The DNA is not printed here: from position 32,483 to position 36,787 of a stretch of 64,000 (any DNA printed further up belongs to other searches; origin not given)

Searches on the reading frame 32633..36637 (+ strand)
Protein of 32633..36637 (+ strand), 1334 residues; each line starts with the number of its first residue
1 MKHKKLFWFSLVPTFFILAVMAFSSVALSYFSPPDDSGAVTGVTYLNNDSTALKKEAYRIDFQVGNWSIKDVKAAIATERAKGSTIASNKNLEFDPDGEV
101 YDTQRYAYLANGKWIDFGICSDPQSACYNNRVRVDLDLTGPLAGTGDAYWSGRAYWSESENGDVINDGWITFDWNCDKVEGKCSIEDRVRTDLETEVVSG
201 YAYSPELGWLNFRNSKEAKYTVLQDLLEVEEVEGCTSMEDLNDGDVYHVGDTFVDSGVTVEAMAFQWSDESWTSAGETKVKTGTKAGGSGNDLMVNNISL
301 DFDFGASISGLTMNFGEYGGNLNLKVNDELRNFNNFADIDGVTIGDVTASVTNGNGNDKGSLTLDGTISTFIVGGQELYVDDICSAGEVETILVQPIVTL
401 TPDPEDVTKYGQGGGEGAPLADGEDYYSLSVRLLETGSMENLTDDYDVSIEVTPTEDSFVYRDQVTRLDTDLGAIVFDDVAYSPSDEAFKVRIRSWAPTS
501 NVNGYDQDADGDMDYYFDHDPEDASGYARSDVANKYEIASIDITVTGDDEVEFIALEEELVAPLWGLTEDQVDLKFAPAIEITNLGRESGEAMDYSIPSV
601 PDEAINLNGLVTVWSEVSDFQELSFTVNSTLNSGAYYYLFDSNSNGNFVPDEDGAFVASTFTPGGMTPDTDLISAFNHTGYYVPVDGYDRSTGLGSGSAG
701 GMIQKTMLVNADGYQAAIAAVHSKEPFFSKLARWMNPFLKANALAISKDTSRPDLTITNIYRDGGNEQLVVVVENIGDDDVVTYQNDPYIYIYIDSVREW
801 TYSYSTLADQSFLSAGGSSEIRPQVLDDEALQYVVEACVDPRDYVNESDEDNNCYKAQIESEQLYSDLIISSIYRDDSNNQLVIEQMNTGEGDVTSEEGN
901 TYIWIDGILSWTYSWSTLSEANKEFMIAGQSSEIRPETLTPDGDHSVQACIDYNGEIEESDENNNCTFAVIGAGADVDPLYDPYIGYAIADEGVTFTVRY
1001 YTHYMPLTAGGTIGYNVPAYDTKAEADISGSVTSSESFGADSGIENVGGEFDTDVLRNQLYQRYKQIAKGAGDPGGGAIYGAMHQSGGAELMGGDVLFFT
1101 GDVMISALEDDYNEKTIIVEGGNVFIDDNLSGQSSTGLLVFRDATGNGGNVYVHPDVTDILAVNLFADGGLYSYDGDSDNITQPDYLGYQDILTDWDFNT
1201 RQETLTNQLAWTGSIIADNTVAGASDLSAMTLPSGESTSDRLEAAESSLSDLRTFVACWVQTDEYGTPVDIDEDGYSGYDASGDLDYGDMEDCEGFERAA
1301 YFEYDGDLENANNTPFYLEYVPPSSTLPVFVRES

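Call 86: search_protein_families(library=pfam, max_evalue=0.0001, proteins=[window:32633-36637:+])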
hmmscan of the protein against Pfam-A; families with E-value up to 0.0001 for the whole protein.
window:32633-36637:+ (1334 aa): 1 family
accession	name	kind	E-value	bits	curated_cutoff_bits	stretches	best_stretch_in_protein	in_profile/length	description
PF07705.17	CARDB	-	1.8e-13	51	22.7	1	753-856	2-100/101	CARDB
